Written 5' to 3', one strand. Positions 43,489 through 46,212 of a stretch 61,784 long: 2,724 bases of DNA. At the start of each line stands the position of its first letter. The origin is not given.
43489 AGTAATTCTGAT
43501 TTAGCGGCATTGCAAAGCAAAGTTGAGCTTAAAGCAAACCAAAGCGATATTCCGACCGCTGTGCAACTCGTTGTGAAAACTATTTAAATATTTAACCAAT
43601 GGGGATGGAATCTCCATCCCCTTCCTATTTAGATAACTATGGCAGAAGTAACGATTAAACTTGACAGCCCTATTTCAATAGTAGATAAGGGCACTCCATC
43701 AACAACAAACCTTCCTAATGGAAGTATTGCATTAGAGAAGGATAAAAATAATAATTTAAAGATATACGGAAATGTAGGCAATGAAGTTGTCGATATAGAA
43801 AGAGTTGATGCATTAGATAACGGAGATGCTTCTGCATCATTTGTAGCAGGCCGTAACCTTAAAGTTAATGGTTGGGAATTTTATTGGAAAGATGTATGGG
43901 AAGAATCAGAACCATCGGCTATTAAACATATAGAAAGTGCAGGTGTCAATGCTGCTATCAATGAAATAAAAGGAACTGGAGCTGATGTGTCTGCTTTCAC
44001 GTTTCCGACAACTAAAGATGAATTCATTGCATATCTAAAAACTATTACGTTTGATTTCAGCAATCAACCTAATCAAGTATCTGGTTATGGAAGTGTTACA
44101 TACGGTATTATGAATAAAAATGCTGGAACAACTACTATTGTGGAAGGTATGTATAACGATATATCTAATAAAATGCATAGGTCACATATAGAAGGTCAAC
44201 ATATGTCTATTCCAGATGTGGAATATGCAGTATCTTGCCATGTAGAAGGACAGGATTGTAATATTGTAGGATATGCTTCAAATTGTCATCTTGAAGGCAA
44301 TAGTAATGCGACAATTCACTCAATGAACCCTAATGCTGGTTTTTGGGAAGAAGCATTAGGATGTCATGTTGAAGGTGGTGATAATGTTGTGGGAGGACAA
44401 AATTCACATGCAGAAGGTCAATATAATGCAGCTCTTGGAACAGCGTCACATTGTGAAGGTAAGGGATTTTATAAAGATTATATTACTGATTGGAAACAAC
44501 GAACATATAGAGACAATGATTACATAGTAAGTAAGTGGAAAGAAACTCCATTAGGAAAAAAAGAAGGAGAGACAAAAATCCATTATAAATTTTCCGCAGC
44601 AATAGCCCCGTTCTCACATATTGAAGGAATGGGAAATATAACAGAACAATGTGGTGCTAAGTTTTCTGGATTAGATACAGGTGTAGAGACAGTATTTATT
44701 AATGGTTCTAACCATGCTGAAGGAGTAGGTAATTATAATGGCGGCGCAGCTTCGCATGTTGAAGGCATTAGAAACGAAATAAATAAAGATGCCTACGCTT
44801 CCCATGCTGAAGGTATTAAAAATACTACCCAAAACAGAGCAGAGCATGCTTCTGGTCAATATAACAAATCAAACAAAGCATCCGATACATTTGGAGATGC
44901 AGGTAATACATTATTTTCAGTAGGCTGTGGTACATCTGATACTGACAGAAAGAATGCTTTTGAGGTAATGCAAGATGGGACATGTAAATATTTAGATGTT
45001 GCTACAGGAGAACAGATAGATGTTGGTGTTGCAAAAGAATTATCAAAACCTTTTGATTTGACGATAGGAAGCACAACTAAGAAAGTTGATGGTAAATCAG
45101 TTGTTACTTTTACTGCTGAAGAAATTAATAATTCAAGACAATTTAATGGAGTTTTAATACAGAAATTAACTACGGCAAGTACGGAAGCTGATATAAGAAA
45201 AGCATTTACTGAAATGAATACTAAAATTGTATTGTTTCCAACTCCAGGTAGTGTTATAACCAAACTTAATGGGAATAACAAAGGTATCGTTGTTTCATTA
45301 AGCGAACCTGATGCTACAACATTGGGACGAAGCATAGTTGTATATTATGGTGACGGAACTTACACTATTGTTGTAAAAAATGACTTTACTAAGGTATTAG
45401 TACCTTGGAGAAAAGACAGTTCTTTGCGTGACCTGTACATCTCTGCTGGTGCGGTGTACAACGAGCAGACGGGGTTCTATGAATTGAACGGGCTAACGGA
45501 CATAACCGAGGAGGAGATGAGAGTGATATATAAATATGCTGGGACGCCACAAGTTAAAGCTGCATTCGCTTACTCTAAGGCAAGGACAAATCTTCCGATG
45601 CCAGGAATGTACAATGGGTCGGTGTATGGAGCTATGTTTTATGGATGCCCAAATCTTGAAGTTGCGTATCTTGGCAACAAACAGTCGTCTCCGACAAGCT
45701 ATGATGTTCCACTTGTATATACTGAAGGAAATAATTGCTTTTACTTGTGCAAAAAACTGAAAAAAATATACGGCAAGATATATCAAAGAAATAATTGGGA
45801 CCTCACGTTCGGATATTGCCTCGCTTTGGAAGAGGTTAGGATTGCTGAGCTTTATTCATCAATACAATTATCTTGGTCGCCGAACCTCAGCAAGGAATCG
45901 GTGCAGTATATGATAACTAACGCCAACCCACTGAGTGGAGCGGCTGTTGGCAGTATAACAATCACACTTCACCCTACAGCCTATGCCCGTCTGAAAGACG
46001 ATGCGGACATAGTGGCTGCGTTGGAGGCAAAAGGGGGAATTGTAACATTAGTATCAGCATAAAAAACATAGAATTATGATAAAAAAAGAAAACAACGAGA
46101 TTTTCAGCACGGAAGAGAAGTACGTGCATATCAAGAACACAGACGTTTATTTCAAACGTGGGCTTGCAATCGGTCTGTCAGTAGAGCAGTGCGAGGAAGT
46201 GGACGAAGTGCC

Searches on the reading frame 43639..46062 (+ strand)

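Call 85: search_protein_families(library=phrogs, proteins=[window:43639-46062:+], max_evalue=0.00001)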
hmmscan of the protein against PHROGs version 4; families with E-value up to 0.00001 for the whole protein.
window:43639-46062:+ (807 aa): 1 family
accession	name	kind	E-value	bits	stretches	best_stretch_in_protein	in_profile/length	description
phrog_25468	-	unknown function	2.8e-06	27.5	0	315-408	81-168/528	-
